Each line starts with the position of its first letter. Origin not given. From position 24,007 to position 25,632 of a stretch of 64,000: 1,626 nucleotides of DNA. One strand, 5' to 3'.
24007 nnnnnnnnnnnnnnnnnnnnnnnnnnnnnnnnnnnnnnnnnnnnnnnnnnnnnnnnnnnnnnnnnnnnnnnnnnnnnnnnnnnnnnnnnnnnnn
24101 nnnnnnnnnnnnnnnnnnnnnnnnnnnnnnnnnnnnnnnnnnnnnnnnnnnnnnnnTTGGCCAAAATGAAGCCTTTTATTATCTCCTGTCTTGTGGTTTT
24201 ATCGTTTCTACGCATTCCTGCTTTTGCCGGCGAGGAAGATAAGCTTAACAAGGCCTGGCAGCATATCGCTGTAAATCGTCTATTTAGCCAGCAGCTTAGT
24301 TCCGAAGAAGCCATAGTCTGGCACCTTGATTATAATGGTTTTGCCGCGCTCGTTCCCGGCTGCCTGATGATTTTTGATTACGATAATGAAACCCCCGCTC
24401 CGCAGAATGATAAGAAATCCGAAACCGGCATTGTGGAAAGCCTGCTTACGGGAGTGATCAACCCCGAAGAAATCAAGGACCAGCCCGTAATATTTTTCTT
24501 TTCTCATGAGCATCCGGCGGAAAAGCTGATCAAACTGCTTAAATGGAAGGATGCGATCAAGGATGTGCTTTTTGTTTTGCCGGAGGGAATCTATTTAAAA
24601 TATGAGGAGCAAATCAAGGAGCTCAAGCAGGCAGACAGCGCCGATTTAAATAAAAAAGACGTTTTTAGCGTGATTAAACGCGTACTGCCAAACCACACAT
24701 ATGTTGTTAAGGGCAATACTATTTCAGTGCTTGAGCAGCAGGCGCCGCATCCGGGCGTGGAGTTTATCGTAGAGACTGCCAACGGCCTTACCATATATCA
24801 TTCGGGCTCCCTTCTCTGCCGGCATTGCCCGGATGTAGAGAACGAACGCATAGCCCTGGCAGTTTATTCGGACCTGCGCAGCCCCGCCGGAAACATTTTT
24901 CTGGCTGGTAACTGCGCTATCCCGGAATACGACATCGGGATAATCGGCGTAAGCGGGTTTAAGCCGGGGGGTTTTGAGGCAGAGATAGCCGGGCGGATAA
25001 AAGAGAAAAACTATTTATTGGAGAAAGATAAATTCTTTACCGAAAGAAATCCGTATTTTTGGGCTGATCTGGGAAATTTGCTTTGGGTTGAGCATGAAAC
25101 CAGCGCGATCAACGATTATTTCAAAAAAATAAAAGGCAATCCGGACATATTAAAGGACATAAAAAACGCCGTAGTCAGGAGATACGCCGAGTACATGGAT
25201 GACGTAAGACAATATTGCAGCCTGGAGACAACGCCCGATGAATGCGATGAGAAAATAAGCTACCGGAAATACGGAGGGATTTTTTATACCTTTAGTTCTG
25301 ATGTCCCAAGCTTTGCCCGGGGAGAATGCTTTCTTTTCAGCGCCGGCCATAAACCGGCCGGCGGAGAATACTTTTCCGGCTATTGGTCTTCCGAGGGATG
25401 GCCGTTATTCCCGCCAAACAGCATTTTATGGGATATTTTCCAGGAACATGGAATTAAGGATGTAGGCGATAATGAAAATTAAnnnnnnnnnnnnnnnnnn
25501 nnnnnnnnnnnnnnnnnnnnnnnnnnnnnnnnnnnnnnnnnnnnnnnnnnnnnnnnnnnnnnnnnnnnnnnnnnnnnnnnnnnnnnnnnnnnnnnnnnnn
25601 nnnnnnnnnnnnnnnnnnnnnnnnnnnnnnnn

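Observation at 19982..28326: Chlamydia/spirochaete-type V-ATPase operon (E, DUF2764-like, A, B, D, I, K) lacking C/F/G, with an inserted secreted protein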

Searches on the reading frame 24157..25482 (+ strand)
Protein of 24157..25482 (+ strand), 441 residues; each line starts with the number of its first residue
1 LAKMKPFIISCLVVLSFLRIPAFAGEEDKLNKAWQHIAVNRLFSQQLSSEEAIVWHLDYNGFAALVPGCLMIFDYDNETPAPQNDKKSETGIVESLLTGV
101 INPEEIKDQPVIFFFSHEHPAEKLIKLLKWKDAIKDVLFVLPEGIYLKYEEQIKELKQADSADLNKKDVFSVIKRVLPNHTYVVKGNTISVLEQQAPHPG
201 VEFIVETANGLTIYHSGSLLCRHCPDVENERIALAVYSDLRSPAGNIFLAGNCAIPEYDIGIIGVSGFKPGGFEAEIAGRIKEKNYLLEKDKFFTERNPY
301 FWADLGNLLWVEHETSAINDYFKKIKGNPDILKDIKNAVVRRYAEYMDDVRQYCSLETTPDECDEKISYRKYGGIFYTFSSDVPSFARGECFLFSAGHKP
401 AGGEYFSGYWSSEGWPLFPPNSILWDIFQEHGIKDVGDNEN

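Call 3: search_protein_families(library=pfam, proteins=[window:24157-25482:+], max_evalue=0.01)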
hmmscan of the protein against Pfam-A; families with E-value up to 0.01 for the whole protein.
window:24157-25482:+ (441 aa): 0 families

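Call 4: search_protein_families(library=ncbifam, proteins=[window:24157-25482:+], max_evalue=0.01)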
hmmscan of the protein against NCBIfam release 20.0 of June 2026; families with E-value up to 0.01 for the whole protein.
window:24157-25482:+ (441 aa): 0 families

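Call 7: find_homologous_proteins(query=window:24166-25482:+)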
Query window:24166-25482:+ (438 aa): 11 proteins with E <= 0.001 among 4492 candidates.
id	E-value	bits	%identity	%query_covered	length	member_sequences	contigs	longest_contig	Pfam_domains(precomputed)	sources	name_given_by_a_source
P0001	0.0e+0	1026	100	100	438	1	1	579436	-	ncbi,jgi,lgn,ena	ncbi:MAG: hypothetical protein WC532_03900 [Candidatus Omnitrophota bacterium]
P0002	1.8e-150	520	50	96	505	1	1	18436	-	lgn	-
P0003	5.2e-144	499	49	97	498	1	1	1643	-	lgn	-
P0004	4.5e-113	397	41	97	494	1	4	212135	-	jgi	jgi:hypothetical protein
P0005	1.9e-112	394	39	97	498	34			-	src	-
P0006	2.6e-106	374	41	97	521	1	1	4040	-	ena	-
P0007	2.5e-101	358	39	93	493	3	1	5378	-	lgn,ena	-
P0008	5.5e-99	350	39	96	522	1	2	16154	-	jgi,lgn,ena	-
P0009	1.8e-98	348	38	96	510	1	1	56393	-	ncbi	ncbi:MAG: hypothetical protein V1883_04825 [Candidatus Omnitrophota bacterium]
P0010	5.2e-60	222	30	93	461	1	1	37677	-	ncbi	ncbi:hypothetical protein ACFL2J_04825 [Candidatus Omnitrophota bacterium]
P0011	8.7e-28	115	33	46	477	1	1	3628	-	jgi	jgi:hypothetical protein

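Call 8: find_encoding_contigs(protein=P0002, flank=8000, max_places=2)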
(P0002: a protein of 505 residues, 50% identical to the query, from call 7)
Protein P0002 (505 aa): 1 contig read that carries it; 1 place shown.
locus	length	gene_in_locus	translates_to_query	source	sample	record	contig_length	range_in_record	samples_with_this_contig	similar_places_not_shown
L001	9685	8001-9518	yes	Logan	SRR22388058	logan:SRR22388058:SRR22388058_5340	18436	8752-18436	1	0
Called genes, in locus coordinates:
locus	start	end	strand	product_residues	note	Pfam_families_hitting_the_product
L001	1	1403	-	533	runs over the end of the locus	-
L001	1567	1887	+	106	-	PF01588:tRNA_bind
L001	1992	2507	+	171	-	PF03692:CxxCxxCC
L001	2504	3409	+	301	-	PF09924:LPG_synthase_C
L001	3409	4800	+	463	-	PF04715:, PF00425:Chorismate_bind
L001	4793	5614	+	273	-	PF01063:Aminotran_4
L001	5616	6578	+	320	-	PF17761:DUF1016_N, PF00565:SNase (weak)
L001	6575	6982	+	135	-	-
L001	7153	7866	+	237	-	-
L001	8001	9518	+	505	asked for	-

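Call 9: find_encoding_contigs(protein=P0004, flank=8000, max_places=2)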
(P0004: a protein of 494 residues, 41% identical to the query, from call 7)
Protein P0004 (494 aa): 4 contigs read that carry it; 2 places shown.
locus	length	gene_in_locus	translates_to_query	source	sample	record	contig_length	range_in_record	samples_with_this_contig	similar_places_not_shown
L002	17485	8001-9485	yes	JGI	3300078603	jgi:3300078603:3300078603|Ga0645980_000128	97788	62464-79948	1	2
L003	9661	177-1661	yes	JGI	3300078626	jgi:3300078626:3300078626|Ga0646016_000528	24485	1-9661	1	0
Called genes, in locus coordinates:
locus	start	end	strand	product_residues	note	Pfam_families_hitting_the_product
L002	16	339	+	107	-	PF01741:MscL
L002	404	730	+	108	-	-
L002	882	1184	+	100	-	PF01541:GIY-YIG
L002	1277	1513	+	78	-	PF04023:FeoA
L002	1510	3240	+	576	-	PF01926:MMR_HSR1, PF02421:FeoB_N, PF07670:Gate, PF07664:FeoB_C, PF07670:Gate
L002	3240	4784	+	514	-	PF13231:PMT_2 (weak), PF02366:PMT (weak)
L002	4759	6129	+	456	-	PF00919:UPF0004, PF04055:Radical_SAM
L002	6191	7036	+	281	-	PF13174:TPR_6 (faint), PF13428:TPR_14 (faint), PF14559:TPR_19 (faint), PF16068:DUF4810 (faint), PF05036:SPOR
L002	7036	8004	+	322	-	PF01745:IPT (weak), PF01715:IPPT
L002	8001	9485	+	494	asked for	-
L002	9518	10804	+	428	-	PF13167:GTP-bdg_N, PF16360:GTP-bdg_M, PF03193:RsgA_GTPase (faint), PF00009:GTP_EFTU (faint), PF01926:MMR_HSR1, PF02421:FeoB_N, PF19275:HflX_C (weak)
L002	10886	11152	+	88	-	PF13411:MerR_1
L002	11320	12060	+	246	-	PF03444:WHD_HrcA (faint), PF01628:HrcA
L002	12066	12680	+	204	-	PF01025:GrpE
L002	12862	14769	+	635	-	PF00012:HSP70, PF02782:FGGY_C (faint), PF06723:MreB_Mbl, PF00012:HSP70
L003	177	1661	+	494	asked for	-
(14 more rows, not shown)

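Call 10: find_encoding_contigs(protein=P0009, flank=8000, max_places=2)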
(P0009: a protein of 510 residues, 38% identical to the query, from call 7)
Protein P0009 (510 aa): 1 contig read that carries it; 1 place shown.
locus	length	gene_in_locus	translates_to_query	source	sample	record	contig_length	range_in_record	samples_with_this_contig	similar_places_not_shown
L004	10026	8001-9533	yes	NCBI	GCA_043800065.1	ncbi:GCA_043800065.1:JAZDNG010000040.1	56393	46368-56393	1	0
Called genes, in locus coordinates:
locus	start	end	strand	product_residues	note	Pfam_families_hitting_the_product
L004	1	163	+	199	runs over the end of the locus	PF01991:vATP-synt_E (weak)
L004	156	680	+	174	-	PF10962:DUF2764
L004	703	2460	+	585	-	PF02874:ATP-synt_ab_N, PF16886:ATP-synt_ab_Xtn, PF00006:ATP-synt_ab, PF22919:ATP-synt_VA_C (weak)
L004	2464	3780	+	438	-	PF02874:ATP-synt_ab_N, PF00006:ATP-synt_ab, PF22919:ATP-synt_VA_C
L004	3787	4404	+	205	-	PF01813:ATP-synt_D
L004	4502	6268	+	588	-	PF01496:V_ATPase_I (faint)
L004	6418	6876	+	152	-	PF00137:ATP-synt_C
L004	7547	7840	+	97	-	-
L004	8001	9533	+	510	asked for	-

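Call 11: find_encoding_contigs(protein=P0010, flank=8000, max_places=2)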
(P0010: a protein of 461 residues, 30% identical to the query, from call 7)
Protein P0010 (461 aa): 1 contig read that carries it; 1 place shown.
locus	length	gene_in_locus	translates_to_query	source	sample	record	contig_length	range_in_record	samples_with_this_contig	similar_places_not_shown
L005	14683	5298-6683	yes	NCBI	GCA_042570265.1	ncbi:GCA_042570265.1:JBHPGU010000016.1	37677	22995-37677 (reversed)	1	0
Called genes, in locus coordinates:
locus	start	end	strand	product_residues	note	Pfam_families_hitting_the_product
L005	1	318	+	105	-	?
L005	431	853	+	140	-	PF00072:Response_reg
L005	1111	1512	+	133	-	-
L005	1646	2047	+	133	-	PF00072:Response_reg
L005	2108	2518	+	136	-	PF03061:4HBT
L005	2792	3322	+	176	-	PF01161:PBP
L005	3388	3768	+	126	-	PF00072:Response_reg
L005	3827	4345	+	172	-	PF08937:ThsB_TIR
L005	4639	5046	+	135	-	PF00072:Response_reg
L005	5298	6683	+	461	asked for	-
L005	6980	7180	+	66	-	PF00313:CSD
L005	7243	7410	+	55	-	PF23477:zf_Tbcl_2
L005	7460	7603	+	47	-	-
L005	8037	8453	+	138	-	-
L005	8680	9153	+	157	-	-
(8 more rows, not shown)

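Call 13: find_encoding_contigs(protein=P0008, flank=8000, max_places=2)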
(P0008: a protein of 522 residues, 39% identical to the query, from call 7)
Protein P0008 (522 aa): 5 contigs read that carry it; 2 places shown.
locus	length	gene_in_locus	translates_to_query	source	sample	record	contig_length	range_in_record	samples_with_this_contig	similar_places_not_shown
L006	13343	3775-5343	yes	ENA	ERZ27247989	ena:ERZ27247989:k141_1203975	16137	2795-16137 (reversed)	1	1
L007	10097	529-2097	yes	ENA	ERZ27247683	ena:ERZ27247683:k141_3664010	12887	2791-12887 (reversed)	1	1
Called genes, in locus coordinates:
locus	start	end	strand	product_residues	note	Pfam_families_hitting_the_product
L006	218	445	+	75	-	PF02596:DUF169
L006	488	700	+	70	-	-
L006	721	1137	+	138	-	PF01451:LMWPc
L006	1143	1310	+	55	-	PF11154:DUF2934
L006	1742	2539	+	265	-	PF13560:HTH_31, PF01381:HTH_3, PF12844:HTH_19, PF13274:SocA_Panacea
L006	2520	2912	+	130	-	-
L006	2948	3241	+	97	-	-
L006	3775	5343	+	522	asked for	-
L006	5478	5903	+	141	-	-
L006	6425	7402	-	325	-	PF13683:rve_3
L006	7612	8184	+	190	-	PF01909:NTP_transf_2 (weak), PF18765:Polbeta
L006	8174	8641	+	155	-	PF05168:HEPN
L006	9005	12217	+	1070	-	PF12951:PATR, PF03797:Autotransporter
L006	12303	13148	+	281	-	-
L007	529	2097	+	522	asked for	-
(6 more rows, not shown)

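Call 14: find_encoding_contigs(protein=P0007, flank=8000, max_places=2)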
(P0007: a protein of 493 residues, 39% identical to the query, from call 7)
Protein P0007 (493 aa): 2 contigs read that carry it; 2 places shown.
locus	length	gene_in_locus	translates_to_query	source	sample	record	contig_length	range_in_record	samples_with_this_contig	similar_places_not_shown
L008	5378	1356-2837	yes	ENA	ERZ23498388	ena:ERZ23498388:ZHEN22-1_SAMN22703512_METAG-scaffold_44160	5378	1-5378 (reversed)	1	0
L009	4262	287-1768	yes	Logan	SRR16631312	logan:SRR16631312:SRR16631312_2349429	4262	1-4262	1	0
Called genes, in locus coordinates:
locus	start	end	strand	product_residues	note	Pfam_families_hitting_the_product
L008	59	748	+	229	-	-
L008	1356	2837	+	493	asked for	-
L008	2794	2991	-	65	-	-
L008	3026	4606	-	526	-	PF13513:HEAT_EZ (faint), PF12717:Cnd1 (faint), PF13646:HEAT_2, PF12755:Vac14_Fab1_bd (faint), PF02985:HEAT (faint), PF03130:HEAT_PBS (weak), PF13646:HEAT_2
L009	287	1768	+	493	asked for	-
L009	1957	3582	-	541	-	PF13513:HEAT_EZ (faint), PF12717:Cnd1 (faint), PF13646:HEAT_2, PF02985:HEAT (faint), PF12755:Vac14_Fab1_bd (faint), PF03130:HEAT_PBS (weak), PF13646:HEAT_2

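Call 15: find_encoding_contigs(protein=P0006, flank=8000, max_places=2)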
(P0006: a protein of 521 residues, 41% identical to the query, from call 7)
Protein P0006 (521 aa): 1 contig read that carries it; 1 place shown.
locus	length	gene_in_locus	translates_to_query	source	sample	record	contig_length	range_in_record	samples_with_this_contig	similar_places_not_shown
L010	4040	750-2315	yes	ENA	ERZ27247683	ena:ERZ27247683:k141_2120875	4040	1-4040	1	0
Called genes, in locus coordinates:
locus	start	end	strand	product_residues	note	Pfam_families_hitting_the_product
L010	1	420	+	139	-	?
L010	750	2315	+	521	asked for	-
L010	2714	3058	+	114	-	-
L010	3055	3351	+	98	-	-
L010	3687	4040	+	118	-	?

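Call 27: predict_structure(alignment_id=A1)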
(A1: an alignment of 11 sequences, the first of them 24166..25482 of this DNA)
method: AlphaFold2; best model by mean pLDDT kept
length: 438 residues; sequences in the alignment: 11
mean_pLDDT: 77.2   pTM: 0.80
mean pLDDT of the five models: 77.2, 74.3, 74.2, 72.9, 71.6
residues with pLDDT >= 90: 101; 70-90: 211; 50-70: 87; < 50: 39
segments of 3 or more residues with pLDDT < 50: 1-4, 12-25, 82-84, 262-268, 432-438
pLDDT, mean of each block of 10 residues (from residue 1): 49 40 51 90 89 83 93 68 53 87 94 83 90 94 92 89 92 95 92 74 93 71 65 78 76 66 49 71 86 86 85 87 84 86 86 83 75 67 74 67 67 71 80 37
secondary structure, 60 per line:
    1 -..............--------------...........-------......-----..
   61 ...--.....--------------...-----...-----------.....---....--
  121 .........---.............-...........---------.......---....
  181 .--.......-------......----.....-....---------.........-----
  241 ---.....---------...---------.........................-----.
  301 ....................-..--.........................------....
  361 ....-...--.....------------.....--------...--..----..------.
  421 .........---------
elements in order: H2-15 H30-40 E48-53 E59-63 E66-70 E107-111 H115-118 H121-129 E133-139 H140-145 H147-157 E170-173 E177-181 E184-190 E198-203 E208-212 H214-217 E227-235 E244-248 H270-294 H300-320 H326-350 H357-364 E371-375 E388-392 E401-403 H420-429

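Call 42: search_solved_structures(query=A1, max_evalue=10, show_alignments=2)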
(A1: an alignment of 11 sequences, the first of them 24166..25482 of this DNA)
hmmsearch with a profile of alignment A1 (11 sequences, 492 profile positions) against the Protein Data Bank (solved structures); distinct sequences matched with E-value up to 10: 0.

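Call 52: search_protein_families(library=pfam, alignment_id=A1, max_evalue=10)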
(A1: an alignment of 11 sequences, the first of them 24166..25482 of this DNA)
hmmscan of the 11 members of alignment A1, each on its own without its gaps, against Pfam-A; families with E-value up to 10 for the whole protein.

A. member 1, window:24166-25482:+ (438 aa): 1 family
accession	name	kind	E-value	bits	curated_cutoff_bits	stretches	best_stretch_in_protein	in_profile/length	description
PF18688.6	DUF5638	-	0.37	11.7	39.8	0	311-367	32-87/104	Family of unknown function (DUF5638)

B. families by the number of members that match (of 11 scanned): 6 families
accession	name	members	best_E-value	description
PF17436.7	DUF5415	1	0.013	Family of unknown function (DUF5415)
PF19148.5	DUF5830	1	0.033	Family of unknown function (DUF5830)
PF11074.14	DUF2779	1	0.069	Domain of unknown function(DUF2779)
PF02936.19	COX4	1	0.28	Cytochrome c oxidase subunit IV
PF10309.14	NCBP3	1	0.28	Nuclear cap-binding protein subunit 3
PF18688.6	DUF5638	1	0.37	Family of unknown function (DUF5638)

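Call 56: fold_search(model_id=the predicted structure, library=pdb)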
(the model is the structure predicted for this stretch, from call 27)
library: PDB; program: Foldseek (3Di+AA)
matches with E <= 10: 359; with E <= 0.001: 54
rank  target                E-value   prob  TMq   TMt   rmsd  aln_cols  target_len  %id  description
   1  2wyl_C                1.2e-06  1.00  0.30  0.42   5.3       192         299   15  Apo structure of a metallo-b-lactamase (released 2010-04-14)
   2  2wyl_A                1.7e-06  1.00  0.30  0.41   6.8       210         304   14  Apo structure of a metallo-b-lactamase (released 2010-04-14)
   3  2wym_F                2.8e-06  1.00  0.30  0.42   4.8       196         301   17  Structure of a metallo-b-lactamase (released 2010-04-14)
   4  9j9e_E4               4.0e-06  1.00  0.25  0.19  19.2       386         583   12  Cryo-EM structure of the type VII CRISPR-Cas14 effector complex (released 2026-03-04)
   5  9j9e_E2               4.2e-06  1.00  0.26  0.19  19.2       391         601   11  Cryo-EM structure of the type VII CRISPR-Cas14 effector complex (released 2026-03-04)
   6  2wym_A                5.0e-06  1.00  0.29  0.40   5.1       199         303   16  Structure of a metallo-b-lactamase (released 2010-04-14)
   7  2wyl_D                5.3e-06  1.00  0.28  0.39   6.1       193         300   18  Apo structure of a metallo-b-lactamase (released 2010-04-14)
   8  2wyl_E                5.3e-06  1.00  0.29  0.41   5.8       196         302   16  Apo structure of a metallo-b-lactamase (released 2010-04-14)
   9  3bv6_A                6.3e-06  1.00  0.28  0.34   9.3       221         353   14  Crystal structure of uncharacterized metallo protein from Vibrio cholerae with beta-lactamase like fold (released 2008-01-29)
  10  2wym_E                7.1e-06  1.00  0.29  0.40   7.1       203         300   16  Structure of a metallo-b-lactamase (released 2010-04-14)
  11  2wym_B                8.5e-06  1.00  0.29  0.41   5.9       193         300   18  Structure of a metallo-b-lactamase (released 2010-04-14)
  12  2wyl_B                9.0e-06  1.00  0.28  0.40   6.7       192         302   17  Apo structure of a metallo-b-lactamase (released 2010-04-14)
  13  9nb1_H                1.1e-05  1.00  0.27  0.24  20.6       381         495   12  CRYO-EM STRUCTURE OF human U7 SNRNP WITH MUTANT LSM11 that disrupts contacts with CPSF73 (released 2026-01-21)
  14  3bv6_B                1.4e-05  1.00  0.27  0.33   9.8       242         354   14  Crystal structure of uncharacterized metallo protein from Vibrio cholerae with beta-lactamase like fold (released 2008-01-29)
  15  8t1r                  2.2e-05  1.00  0.24  0.24   8.5       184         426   15  Crystal structure of human CPSF73 catalytic segment in complex with compound 2 (released 2023-11-08)
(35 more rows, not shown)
